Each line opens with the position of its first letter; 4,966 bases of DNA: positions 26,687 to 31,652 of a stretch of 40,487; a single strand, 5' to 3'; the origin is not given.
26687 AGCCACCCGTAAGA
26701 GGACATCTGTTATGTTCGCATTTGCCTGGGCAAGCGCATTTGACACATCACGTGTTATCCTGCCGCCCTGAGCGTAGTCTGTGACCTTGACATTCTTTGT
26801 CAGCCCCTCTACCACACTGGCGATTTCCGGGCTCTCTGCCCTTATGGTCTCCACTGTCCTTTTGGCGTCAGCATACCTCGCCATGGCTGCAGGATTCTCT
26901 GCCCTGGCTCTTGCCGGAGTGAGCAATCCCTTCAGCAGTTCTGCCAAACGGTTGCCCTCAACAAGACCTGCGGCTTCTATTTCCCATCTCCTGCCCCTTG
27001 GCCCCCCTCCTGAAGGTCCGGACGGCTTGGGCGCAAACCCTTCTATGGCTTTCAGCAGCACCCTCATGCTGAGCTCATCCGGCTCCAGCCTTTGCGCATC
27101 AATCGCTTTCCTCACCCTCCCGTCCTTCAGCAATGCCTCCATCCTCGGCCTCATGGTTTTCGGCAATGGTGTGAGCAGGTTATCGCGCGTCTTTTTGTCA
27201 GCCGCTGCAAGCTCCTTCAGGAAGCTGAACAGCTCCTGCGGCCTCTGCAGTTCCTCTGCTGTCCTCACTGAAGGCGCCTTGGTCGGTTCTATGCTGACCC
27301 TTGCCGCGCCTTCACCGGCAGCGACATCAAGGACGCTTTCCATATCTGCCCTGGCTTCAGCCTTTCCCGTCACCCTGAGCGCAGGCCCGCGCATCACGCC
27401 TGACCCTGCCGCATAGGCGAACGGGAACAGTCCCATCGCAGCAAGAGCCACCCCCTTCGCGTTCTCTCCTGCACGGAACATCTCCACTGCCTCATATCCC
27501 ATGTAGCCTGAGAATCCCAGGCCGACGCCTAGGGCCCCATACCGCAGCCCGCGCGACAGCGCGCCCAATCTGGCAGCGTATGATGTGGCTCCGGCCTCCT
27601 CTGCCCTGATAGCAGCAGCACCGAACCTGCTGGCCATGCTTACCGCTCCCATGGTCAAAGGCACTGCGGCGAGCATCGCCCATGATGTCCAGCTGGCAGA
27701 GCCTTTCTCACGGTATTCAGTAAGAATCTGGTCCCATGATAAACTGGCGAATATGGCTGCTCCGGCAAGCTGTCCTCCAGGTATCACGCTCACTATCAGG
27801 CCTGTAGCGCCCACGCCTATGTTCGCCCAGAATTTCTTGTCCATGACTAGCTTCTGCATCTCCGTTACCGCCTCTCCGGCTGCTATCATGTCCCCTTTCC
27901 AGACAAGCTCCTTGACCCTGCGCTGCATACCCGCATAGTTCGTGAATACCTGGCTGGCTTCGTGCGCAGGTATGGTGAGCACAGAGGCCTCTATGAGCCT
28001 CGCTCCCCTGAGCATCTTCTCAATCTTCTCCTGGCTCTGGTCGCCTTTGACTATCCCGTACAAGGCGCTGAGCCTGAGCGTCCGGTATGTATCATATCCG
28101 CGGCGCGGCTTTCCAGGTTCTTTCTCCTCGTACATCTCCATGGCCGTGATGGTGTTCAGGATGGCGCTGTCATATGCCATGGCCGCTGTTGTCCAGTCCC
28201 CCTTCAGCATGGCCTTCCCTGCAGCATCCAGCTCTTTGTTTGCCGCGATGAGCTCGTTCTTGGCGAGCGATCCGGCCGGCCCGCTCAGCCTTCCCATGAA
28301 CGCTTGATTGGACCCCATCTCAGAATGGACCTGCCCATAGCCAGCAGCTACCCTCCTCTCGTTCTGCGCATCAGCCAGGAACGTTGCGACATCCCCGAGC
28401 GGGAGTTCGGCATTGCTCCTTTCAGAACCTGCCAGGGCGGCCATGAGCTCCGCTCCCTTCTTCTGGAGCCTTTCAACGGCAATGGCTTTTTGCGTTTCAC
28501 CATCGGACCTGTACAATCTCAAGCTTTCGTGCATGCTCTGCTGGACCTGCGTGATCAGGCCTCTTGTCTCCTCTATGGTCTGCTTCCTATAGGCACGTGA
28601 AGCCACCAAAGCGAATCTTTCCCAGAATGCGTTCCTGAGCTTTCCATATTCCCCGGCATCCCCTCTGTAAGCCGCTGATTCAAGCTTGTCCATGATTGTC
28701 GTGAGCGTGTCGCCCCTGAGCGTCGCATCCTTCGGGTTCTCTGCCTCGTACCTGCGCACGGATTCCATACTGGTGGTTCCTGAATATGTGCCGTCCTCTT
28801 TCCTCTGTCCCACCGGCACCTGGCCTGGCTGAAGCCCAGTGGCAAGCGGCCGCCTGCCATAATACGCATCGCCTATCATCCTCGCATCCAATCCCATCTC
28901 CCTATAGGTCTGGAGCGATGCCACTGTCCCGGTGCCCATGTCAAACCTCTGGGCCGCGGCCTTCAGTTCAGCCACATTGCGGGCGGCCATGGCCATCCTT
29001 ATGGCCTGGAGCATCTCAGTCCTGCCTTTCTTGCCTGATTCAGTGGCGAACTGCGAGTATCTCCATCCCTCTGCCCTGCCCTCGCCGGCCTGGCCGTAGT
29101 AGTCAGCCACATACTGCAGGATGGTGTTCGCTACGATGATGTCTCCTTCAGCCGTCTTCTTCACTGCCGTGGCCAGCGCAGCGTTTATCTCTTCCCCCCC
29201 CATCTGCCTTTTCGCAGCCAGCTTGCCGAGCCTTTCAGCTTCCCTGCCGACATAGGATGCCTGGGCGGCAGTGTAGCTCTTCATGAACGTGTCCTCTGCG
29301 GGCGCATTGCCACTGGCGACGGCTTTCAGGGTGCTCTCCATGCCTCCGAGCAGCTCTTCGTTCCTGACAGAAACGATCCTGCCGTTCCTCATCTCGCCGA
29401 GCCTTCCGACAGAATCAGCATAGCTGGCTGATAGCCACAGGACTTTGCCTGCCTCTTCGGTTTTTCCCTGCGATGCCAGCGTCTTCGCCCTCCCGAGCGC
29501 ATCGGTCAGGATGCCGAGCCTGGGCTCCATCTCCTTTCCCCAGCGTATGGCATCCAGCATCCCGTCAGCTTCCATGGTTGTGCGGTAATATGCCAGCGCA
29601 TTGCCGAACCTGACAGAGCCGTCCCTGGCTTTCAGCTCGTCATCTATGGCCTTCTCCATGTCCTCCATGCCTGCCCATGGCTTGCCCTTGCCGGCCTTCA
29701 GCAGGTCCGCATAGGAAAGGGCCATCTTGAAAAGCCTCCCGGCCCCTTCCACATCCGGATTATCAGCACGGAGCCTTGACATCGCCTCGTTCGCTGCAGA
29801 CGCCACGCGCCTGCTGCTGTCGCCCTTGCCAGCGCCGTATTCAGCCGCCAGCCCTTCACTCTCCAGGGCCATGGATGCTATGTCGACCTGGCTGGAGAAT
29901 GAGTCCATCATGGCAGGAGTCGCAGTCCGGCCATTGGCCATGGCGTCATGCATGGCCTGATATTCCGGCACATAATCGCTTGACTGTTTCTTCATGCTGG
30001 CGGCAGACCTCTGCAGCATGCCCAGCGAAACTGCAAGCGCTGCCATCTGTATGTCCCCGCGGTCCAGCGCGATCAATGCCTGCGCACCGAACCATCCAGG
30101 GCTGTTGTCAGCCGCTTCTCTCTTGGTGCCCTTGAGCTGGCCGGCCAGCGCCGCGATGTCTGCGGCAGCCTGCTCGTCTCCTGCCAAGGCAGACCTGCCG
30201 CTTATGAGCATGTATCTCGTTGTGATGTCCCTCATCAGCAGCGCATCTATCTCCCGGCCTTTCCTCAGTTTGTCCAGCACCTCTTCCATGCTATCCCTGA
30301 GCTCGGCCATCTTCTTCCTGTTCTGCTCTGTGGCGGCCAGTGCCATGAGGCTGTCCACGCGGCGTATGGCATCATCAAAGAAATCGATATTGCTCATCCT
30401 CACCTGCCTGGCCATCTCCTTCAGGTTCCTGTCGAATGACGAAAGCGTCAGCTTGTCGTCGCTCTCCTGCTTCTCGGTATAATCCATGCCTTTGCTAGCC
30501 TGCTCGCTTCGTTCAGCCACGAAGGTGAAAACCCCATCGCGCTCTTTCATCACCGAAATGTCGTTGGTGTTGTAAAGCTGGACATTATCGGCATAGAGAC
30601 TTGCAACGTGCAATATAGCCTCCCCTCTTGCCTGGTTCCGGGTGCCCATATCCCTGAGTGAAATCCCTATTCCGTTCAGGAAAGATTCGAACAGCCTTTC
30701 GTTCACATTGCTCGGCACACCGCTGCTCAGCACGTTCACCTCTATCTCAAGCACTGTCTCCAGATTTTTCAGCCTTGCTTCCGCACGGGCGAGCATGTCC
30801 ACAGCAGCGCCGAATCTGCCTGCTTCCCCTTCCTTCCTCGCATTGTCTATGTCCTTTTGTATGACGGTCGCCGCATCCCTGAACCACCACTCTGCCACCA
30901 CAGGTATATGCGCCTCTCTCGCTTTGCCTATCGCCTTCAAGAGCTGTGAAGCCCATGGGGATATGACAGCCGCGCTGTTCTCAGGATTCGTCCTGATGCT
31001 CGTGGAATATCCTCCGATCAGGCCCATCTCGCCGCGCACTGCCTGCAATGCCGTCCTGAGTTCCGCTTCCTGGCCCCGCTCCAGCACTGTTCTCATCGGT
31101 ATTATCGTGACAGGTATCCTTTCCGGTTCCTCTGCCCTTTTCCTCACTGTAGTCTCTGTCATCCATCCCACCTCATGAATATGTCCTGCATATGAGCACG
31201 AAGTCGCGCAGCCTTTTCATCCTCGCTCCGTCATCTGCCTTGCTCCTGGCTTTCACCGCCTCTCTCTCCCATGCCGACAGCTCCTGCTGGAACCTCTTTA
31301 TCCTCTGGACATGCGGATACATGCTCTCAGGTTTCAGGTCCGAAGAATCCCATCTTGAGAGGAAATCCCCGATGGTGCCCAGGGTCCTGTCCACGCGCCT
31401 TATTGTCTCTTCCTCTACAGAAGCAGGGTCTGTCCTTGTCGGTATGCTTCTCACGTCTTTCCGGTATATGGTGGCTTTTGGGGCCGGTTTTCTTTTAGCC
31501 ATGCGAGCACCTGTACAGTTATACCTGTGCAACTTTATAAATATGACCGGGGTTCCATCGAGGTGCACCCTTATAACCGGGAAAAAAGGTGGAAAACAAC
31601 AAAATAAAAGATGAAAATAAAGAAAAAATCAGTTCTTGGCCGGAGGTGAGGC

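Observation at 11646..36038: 24.4-kb co-directional cluster of four giant ORFan proteins plus a small basic protein: candidate undescribed envelope or cell-contact system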

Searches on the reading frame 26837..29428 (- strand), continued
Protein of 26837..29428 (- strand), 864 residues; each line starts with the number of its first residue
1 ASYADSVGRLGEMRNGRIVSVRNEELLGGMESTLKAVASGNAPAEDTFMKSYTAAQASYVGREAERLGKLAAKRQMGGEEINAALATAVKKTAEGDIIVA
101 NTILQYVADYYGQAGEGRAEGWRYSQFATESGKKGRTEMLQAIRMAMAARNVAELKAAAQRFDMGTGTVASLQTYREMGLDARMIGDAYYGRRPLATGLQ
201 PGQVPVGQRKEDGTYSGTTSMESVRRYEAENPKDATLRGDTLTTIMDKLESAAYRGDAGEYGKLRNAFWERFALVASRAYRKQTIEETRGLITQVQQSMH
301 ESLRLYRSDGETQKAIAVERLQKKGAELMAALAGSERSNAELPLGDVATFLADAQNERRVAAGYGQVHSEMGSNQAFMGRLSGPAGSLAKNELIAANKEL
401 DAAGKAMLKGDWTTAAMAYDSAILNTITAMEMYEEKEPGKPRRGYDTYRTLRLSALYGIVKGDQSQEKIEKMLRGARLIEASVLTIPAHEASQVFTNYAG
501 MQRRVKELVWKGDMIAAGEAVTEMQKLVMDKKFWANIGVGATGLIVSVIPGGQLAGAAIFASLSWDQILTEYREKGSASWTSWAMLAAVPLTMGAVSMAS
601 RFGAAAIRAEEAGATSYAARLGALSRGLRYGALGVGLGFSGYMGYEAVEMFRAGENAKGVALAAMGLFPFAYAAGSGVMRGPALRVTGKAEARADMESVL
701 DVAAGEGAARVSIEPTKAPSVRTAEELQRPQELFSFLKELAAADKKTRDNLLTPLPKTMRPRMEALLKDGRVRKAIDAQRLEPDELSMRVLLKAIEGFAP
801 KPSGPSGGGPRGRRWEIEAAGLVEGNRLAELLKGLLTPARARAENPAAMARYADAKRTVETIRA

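Call 121: fold_search(model_id=the predicted structure, library=viral)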
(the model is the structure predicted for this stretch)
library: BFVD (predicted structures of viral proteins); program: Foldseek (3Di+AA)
matches with E <= 10: 232; with E <= 0.001: 0
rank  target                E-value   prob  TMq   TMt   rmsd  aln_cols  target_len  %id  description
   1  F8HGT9                7.2e-02  0.14  0.07  0.07  38.6       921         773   11  (no name in the UniProt tables at hand)
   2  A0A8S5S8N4            1.3e-01  0.12  0.08  0.09  39.6       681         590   13  Minor tail protein (Fragment) [Siphoviridae sp. ctHNe8]
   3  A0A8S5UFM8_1          1.3e-01  0.12  0.08  0.09  42.1       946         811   13  Minor tail protein [Caudovirales sp. ctvQY7]
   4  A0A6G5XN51            2.5e-01  0.08  0.07  0.06  43.9       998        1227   14  (no name in the UniProt tables at hand)
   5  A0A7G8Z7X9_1          2.7e-01  0.08  0.07  0.06  50.6       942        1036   16  (no name in the UniProt tables at hand)
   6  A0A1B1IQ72            4.3e-01  0.12  0.07  0.10  58.5       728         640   15  (no name in the UniProt tables at hand)
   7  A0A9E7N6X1            4.3e-01  0.07  0.08  0.05  45.0      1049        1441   13  (no name in the UniProt tables at hand)
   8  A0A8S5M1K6            4.8e-01  0.15  0.12  0.09  40.5       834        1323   11  Minor tail protein [Siphoviridae sp. ctX926]
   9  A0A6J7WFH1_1          5.0e-01  0.10  0.10  0.10  46.3       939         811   10  Uncharacterized protein [uncultured Caudovirales phage]
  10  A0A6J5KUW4            5.2e-01  0.09  0.08  0.09  43.1       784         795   12  Uncharacterized protein [uncultured Caudovirales phage]
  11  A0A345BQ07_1          7.2e-01  0.06  0.07  0.05  53.5       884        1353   12  (no name in the UniProt tables at hand)
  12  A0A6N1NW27            7.5e-01  0.10  0.07  0.13  43.6       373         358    8  Putative ORFan [Tupanvirus deep ocean]
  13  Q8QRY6                7.5e-01  0.10  0.07  0.11  38.6       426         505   12  Regulatory protein IE1 [Panine betaherpesvirus 2]
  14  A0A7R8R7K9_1          7.5e-01  0.06  0.08  0.08  36.8       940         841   12  Tape measure protein [Klebsiella phage vB_KaS-Veronica]
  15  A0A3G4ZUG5            8.5e-01  0.08  0.08  0.11  26.7       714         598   10  Uncharacterized protein (Fragment) [Barrevirus sp.]
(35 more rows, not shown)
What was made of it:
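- On Phage tape-measure protein / tail module: BFVD Foldseek E >= 0.07, TM <= 0.15 (call 121).
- Non-significant BFVD Foldseek hits are dominated by tape-measure and minor-tail proteins (call 121).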

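Call 122: find_encoding_contigs(protein=P0013, flank=10000, max_places=1)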
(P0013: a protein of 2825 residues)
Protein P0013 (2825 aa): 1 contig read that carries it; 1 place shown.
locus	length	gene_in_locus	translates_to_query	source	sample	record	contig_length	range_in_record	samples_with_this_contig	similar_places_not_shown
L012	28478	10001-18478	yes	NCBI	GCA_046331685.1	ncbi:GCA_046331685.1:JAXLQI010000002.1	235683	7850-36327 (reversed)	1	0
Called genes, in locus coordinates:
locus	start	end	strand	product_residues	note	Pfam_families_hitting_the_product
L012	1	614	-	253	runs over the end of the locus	-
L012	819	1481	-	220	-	PF01269:Fibrillarin, PF01135:PCMT (weak)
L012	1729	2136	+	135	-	PF01090:Ribosomal_S19e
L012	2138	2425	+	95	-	PF01984:dsDNA_bind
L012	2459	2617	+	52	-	PF00832:Ribosomal_L39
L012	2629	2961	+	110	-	PF01198:Ribosomal_L31e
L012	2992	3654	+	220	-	PF01912:eIF-6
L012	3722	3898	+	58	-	PF01775:Ribosomal_L18A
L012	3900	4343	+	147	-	PF02996:Prefoldin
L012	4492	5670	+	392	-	PF02881:SRP54_N, PF00448:SRP54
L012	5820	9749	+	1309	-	-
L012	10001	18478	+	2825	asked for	-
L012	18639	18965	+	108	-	-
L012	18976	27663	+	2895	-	-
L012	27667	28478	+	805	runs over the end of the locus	PF13472:Lipase_GDSL_2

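Call 123: find_encoding_contigs(protein=P0049, flank=10000, max_places=1)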
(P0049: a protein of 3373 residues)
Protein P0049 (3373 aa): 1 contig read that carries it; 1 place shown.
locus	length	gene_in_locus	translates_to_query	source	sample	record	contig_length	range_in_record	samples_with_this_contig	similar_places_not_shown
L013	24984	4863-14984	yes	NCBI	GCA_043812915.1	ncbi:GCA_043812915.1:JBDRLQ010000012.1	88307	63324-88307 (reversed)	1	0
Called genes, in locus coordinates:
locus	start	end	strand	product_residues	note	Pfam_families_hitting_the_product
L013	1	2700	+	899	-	?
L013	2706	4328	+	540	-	-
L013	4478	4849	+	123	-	-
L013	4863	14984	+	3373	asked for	-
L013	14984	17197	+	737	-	PF13472:Lipase_GDSL_2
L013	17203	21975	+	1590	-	-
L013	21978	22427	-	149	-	-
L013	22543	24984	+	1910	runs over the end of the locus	-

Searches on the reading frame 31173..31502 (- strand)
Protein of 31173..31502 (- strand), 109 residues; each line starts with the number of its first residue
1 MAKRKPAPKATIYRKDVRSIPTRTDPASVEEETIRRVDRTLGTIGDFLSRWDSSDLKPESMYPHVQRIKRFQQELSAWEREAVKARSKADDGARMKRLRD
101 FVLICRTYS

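Call 5: search_protein_families(library=pfam, proteins=[window:31173-31502:-], max_evalue=1)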
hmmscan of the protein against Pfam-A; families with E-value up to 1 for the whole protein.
window:31173-31502:- (109 aa): 3 families
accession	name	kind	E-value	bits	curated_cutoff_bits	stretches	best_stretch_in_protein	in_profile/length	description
PF08400.16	phage_tail_N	-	0.015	15.8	26.6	1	38-91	80-133/134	Prophage tail fibre N-terminal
PF25610.1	HR1_TOCA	-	0.026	15.3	27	1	60-96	7-43/90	TOCA family HR1 domain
PF03382.20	DUF285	-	0.21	11.8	25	1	48-86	42-78/120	Mycoplasma protein of unknown function, DUF285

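Call 6: search_protein_families(library=phrogs, proteins=[window:31173-31502:-], max_evalue=0.1)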
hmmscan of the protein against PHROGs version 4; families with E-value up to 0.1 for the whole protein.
window:31173-31502:- (109 aa): 1 family
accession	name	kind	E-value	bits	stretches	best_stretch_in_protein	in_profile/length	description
phrog_4128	-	tail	0.05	13.6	1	41-90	83-125/603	tail fiber protein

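Call 28: search_protein_families(library=ncbifam, proteins=[window:31173-31502:-], max_evalue=0.1)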
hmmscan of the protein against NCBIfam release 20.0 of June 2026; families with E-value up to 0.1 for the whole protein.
window:31173-31502:- (109 aa): 0 families

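Call 29: search_protein_families(library=padloc, proteins=[window:31173-31502:-], max_evalue=0.1)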
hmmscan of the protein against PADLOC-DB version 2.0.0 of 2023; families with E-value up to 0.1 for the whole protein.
window:31173-31502:- (109 aa): 1 family
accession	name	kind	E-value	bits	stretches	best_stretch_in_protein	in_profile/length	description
PDLC03097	Specificity_I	-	0.0085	13.4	1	15-58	13-54/409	Type I specificity subunit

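Call 74: search_solved_structures(query=A5, max_evalue=5)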
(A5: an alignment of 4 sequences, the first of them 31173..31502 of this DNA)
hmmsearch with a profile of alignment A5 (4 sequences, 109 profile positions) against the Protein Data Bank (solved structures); distinct sequences matched with E-value up to 5: 2.
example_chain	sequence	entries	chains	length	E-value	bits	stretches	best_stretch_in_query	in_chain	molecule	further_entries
3hro_A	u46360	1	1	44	0.74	13.2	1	27-61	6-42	Transient receptor potential (TRP) channel subfamily P member 2 (TRPP2), also called Polyc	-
3hrn_A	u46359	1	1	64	0.87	13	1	33-62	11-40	Transient receptor potential (TRP) channel subfamily P member 2 (TRPP2)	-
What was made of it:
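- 31173..31502 (-): Gene B, 109 aa. Small and basic, it is the most conserved member, with an invariant C-terminus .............. It is translationally coupled to C. No PDB or family match (calls 5, 74).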

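Call 87: find_related_loci(query=A5, collection=viral_contigs, flank=10000)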
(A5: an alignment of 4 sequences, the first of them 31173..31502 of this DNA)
Query A5 (109 aa) in viral_contigs; peptide patterns used: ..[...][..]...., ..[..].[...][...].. (x = any residue, [..] = any of these).
63 stretches matched a pattern, but none encodes a relative of the query by tblastn (E <= 1e-3).
